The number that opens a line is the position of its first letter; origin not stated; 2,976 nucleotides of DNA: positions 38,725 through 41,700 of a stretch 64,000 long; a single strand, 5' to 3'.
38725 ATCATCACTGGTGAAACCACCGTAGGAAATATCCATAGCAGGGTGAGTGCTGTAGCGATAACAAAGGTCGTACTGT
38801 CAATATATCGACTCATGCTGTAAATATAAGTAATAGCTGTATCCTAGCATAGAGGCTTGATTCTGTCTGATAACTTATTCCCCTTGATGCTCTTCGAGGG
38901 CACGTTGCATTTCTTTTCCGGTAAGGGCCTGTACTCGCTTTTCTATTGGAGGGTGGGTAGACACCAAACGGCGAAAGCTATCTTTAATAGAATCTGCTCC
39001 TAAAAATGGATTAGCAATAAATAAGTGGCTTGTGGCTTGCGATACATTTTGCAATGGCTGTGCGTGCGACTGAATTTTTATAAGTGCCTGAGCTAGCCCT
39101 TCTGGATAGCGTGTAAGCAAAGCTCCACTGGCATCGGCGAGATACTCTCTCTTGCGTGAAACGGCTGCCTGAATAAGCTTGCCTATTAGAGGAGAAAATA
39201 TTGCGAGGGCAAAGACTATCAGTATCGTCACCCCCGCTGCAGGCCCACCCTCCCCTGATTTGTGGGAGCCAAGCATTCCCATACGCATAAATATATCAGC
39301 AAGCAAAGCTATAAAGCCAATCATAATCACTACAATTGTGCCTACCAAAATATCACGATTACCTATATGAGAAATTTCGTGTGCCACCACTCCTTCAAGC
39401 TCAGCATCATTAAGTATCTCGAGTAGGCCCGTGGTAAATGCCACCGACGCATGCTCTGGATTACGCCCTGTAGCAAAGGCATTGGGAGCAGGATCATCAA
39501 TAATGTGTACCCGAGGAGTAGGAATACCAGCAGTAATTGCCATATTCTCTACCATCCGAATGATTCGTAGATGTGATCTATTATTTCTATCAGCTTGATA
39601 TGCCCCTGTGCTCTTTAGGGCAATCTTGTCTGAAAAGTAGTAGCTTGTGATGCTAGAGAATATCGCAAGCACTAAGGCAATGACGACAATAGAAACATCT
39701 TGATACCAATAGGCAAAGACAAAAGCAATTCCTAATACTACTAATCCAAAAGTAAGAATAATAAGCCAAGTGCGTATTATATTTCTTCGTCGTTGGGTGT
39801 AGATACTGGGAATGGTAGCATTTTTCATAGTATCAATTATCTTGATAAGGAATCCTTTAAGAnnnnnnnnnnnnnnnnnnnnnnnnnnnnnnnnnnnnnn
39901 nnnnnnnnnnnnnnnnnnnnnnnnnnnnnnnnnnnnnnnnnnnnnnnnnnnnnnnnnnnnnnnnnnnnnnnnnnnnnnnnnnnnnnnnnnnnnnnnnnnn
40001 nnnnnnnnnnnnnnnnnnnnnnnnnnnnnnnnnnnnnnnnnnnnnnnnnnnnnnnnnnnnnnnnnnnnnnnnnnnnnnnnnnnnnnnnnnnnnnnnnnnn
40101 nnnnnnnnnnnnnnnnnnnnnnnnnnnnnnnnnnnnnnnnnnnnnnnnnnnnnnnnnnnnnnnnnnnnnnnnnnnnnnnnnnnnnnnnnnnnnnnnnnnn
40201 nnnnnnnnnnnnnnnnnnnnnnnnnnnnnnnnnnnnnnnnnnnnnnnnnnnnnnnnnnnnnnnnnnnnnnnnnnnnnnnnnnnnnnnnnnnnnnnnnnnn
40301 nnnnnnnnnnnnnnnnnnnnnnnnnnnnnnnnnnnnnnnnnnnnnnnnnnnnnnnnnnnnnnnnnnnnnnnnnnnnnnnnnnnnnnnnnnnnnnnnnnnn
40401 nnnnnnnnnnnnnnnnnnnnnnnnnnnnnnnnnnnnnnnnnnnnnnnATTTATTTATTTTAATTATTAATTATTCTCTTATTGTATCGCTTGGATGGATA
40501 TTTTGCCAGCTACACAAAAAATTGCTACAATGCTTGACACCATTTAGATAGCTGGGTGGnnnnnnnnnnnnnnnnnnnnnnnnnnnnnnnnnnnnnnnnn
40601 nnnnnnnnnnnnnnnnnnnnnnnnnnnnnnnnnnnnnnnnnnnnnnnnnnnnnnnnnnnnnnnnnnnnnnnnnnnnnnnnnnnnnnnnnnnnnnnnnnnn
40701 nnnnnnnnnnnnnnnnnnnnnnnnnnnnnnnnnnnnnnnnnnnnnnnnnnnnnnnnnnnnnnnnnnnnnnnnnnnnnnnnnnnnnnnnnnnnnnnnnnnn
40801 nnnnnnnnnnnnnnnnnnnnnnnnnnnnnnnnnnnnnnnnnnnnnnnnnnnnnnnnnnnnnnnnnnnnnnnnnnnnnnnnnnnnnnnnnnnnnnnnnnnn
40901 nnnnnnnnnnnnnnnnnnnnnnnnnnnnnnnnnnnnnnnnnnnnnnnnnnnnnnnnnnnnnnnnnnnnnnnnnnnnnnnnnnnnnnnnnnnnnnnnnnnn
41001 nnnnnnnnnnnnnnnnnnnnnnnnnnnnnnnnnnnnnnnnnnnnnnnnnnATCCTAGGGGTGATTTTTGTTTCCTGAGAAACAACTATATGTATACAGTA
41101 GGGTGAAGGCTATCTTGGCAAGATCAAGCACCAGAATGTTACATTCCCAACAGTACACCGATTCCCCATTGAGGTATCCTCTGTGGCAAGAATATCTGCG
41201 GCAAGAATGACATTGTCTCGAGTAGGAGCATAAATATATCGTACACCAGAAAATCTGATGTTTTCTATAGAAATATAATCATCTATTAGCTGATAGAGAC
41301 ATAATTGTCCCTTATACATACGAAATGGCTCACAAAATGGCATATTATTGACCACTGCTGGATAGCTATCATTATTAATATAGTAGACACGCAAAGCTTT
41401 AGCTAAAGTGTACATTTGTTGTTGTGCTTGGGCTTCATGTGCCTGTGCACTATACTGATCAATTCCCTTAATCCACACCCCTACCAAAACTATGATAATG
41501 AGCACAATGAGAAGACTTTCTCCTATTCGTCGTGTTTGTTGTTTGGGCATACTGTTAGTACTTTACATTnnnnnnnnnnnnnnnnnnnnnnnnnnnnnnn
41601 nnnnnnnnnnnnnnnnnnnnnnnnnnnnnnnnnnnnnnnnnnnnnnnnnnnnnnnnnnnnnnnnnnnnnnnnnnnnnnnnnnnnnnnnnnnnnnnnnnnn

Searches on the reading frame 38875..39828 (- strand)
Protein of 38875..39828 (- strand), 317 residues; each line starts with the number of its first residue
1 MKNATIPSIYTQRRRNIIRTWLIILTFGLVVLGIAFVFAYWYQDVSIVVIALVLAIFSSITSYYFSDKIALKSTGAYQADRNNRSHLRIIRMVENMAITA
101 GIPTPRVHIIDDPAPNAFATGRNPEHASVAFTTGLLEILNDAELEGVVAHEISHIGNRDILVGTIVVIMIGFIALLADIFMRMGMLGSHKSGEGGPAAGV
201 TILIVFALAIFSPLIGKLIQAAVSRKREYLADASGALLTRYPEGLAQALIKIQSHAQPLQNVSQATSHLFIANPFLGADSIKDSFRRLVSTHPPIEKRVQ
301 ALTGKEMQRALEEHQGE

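Call 21: search_protein_families(library=pfam, proteins=[window:38875-39828:-], max_evalue=0.01)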
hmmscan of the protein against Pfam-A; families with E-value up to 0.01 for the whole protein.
window:38875-39828:- (317 aa): 2 families
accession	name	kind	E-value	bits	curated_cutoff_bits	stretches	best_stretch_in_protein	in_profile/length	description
PF01435.24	Peptidase_M48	-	1.6e-33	116.6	20.3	1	87-304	5-184/186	Peptidase family M48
PF05569.17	Peptidase_M56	-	0.0059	16.3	31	0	48-168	107-217/296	BlaR1 peptidase M56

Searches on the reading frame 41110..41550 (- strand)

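Call 7: search_protein_families(library=pfam, proteins=[window:41110-41550:-], max_evalue=0.1)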
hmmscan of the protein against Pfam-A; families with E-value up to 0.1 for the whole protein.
window:41110-41550:- (146 aa): 2 families
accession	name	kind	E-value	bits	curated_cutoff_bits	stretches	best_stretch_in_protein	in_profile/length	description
PF08334.16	T2SSG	-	0.0026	18.2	21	1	34-65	6-37/108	Type II secretion system (T2SS), protein G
PF16732.10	ComP_DUS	-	0.04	15.2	27.3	1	32-66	5-39/87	Type IV minor pilin ComP, DNA uptake sequence receptor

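Call 43: search_protein_families(library=ncbifam, proteins=[window:41110-41550:-], max_evalue=0.01)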
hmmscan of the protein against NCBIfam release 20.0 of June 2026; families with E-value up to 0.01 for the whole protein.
window:41110-41550:- (146 aa): 1 family
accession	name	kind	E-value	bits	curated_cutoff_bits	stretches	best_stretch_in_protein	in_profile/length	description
TIGR01710.1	typeII_sec_gspG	equivalog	0.00046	20.2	88.85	1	13-65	9-61/134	type II secretion system major pseudopilin GspG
